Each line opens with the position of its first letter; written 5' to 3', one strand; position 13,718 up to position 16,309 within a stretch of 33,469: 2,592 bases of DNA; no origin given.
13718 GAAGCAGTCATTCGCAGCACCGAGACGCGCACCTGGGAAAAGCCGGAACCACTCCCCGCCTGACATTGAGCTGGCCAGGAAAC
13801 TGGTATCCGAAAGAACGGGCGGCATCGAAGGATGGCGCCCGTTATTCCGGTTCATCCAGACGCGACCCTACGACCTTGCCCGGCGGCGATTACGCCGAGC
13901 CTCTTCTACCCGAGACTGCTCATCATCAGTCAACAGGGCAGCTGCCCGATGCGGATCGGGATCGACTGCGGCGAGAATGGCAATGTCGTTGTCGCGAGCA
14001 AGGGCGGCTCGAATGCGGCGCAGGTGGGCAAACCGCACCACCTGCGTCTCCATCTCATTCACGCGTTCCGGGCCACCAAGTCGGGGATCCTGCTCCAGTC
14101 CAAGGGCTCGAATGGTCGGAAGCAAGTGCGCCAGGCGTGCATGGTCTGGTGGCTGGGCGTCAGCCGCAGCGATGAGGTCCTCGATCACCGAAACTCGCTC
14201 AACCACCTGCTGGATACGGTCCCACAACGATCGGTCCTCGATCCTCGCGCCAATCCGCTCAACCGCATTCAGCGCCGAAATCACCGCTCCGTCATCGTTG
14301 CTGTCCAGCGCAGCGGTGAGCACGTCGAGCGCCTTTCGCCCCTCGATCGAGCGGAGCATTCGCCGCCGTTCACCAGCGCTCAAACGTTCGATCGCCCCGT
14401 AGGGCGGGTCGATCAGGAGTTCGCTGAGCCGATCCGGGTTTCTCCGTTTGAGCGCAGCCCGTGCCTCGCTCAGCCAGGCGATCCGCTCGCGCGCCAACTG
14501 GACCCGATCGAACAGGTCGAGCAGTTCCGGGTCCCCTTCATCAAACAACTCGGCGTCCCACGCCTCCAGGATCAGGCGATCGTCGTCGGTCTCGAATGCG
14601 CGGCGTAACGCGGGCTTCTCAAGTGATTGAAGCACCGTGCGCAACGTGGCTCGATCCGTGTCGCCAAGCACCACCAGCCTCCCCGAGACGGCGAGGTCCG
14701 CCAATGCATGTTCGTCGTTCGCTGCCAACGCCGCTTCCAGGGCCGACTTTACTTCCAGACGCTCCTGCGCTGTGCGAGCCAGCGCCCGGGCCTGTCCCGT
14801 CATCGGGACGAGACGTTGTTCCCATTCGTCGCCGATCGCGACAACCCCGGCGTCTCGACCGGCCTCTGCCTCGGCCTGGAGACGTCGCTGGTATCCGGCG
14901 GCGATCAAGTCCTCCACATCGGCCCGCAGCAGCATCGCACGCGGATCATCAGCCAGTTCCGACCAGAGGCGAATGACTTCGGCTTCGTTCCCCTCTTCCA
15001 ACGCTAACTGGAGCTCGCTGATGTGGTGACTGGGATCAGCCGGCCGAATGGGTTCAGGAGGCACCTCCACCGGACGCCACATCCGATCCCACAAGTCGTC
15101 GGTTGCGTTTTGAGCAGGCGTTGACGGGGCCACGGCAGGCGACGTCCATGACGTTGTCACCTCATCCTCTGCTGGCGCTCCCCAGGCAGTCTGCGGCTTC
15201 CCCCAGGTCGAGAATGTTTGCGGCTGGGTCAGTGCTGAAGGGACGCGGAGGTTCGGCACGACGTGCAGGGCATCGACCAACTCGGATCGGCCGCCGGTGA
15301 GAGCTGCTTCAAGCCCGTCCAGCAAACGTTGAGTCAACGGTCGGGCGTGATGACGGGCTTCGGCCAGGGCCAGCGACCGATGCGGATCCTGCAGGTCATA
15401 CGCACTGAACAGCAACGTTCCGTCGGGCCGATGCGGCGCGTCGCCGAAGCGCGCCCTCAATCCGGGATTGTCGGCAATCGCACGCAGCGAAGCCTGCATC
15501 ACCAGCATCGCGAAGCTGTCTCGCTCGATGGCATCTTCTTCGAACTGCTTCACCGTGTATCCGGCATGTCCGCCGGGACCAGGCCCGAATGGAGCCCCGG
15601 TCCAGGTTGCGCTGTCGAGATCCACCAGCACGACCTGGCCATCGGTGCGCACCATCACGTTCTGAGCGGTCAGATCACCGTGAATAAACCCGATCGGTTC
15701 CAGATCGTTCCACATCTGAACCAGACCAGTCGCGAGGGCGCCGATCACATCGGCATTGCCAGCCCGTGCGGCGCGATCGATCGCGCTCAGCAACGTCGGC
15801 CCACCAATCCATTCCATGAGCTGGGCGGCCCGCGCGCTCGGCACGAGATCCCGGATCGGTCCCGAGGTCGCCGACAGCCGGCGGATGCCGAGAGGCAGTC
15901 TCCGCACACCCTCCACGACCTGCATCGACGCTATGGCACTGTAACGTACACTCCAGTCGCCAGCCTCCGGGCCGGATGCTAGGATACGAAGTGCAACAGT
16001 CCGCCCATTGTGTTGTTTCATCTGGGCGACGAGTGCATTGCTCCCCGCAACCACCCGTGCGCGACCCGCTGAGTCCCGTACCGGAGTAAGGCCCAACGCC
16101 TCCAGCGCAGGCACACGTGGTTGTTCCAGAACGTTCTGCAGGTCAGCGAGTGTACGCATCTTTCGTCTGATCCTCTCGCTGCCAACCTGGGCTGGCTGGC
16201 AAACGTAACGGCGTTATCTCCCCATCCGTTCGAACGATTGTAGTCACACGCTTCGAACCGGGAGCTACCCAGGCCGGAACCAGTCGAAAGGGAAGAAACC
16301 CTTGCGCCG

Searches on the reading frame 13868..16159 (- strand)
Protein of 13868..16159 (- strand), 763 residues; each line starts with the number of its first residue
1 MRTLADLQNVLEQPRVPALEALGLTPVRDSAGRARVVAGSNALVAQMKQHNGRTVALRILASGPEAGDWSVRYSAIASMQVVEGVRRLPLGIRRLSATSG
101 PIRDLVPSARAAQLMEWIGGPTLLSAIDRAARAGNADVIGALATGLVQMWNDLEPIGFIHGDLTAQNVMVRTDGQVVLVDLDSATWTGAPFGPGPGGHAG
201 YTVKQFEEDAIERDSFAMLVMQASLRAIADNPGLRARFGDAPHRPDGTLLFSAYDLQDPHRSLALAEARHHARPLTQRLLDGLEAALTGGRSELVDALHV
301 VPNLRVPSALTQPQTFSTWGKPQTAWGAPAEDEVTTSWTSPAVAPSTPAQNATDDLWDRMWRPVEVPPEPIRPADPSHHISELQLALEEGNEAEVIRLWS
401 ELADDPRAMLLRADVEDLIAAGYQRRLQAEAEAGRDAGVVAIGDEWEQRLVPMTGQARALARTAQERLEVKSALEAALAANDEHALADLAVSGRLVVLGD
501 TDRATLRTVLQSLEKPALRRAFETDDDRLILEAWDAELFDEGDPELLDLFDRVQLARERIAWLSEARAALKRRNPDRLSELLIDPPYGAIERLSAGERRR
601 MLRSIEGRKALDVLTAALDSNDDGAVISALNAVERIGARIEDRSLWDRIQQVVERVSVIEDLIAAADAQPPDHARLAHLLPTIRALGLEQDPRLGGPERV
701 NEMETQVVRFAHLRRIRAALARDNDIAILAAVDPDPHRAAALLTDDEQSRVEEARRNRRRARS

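Call 3: search_protein_families(library=pfam, proteins=[window:13868-16159:-], max_evalue=1)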
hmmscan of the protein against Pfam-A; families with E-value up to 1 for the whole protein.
window:13868-16159:- (763 aa): 7 families
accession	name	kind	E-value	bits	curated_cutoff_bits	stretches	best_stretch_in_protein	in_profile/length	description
PF01636.29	APH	-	4.5e-05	23.8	23.2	1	139-186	147-199/239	Phosphotransferase enzyme family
PF01163.29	RIO1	-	0.0031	17.6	22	1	109-182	79-149/187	RIO domain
PF07714.23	PK_Tyr_Ser-Thr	-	0.054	13.2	23.1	1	116-180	81-145/258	Protein tyrosine and serine/threonine kinase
PF06293.20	Kdo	-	0.073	12.9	21.3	1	144-184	125-169/207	Lipopolysaccharide kinase (Kdo/WaaP) family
PF03109.22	ABC1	-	0.17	11.5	22.9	1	114-180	146-210/244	ABC1 atypical kinase-like domain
PF00069.31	Pkinase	-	0.38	10.5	31.7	1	115-185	77-146/263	Protein kinase domain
PF01633.27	Choline_kinase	-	0.4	10.4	29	1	154-182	160-189/300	Choline/ethanolamine kinase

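Call 4: search_protein_families(library=padloc, proteins=[window:13868-16159:-], max_evalue=1)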
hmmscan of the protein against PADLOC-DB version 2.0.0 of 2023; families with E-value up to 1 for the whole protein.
window:13868-16159:- (763 aa): 12 families
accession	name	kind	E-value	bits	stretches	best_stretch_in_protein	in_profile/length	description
PDLC02223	STK_OB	-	1.5e-07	28.7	1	115-270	111-265/562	-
PDLC03921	MkoA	-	4.2e-07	26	1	112-230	567-677/1607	-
PDLC04044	PD-T4-6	-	3.3e-06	24.5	1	111-182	113-184/372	-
PDLC04047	PD-T4-6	-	1.6e-05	22.1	1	114-181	89-155/327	-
PDLC04059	PD-T4-6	-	8.2e-05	19.8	1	114-184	89-158/433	-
PDLC04042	PD-T4-6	-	0.00011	20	1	112-181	85-153/292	-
PDLC04138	mad6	-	0.0017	15.3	1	153-185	169-201/659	mads_6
PDLC04064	PD-T4-6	-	0.0037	14.3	1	114-183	98-165/369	-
PDLC04053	PD-T4-6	-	0.0052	14.3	1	115-181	88-155/311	-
PDLC04051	PD-T4-6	-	0.012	12.5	1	146-184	146-184/476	-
PDLC04048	PD-T4-6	-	0.023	12.1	1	114-182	89-156/354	-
PDLC04060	PD-T4-6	-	0.062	10.2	1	114-181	86-152/486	-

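Call 5: search_protein_families(library=ncbifam, proteins=[window:13868-16159:-], max_evalue=1)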
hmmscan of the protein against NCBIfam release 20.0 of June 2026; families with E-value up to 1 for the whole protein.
window:13868-16159:- (763 aa): 17 families
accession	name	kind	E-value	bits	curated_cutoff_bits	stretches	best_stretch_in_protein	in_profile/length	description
NF038150.1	lanthi_synth_IV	equivalog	6.1e-08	31.5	650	1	120-217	277-381/851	class IV lanthionine synthetase LanL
NF038151.1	lanthi_synth_III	equivalog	1.3e-07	30.4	575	1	144-223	343-420/833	class III lanthionine synthetase LanKC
TIGR03724.2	arch_bud32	equivalog_domain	4.7e-05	23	125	1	106-182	63-129/193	KEOPS complex kinase/ATPase Bud32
NF011463.0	PRK14879.1-4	equivalog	5.2e-05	22.8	188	1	113-182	95-158/237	Kae1-associated kinase Bud32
NF003268.0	PRK04239.1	equivalog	0.0038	17.3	98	0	693-737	62-105/113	DNA-binding protein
NF011460.0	PRK14879.1-1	equivalog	0.0039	16.3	199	1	114-182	89-155/232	Kae1-associated kinase Bud32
NF002475.0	PRK01723.1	equivalog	0.0075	15.3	142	1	154-185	160-191/241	3-deoxy-D-manno-octulosonic acid kinase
NF007174.0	PRK09605.1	equivalog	0.016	13.7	447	1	111-183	411-472/535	bifunctional N(6)-L-threonylcarbamoyladenine synthase/serine/threonine protein kinase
NF011462.0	PRK14879.1-3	equivalog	0.017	14.9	174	1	148-184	93-128/192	Kae1-associated kinase Bud32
TIGR01982.1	UbiB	equivalog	0.019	13.5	487.55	1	112-181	233-300/436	2-polyprenylphenol 6-hydroxylase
NF058632.1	SerThrKinPrkT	equivalog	0.047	12.7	280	1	114-185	98-166/322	serine/threonine protein kinase PrkT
NF041645.1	prot_kin_PA4780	equivalog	0.048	12.9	350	1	155-183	161-188/274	PA4780 family RIO1-like protein kinase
NF041310.1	Prot_Kin_Rio1_Halo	equivalog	0.058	12.8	480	1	152-185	207-239/273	serine/threonine-protein kinase Rio1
NF011464.0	PRK14879.1-7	equivalog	0.066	12.9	246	1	149-185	115-150/221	Kae1-associated kinase Bud32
NF033483.0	PknB_PASTA_kin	equivalog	0.068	12.2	450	1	115-180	86-150/563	Stk1 family PASTA domain-containing Ser/Thr kinase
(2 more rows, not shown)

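Call 95: search_protein_families(library=phrogs, proteins=[window:13868-16159:-], max_evalue=0.01)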
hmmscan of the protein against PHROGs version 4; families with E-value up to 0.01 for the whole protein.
window:13868-16159:- (763 aa): 1 family
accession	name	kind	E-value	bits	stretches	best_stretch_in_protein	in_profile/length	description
phrog_3297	-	other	0.00064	20.6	0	143-189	71-118/160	kinase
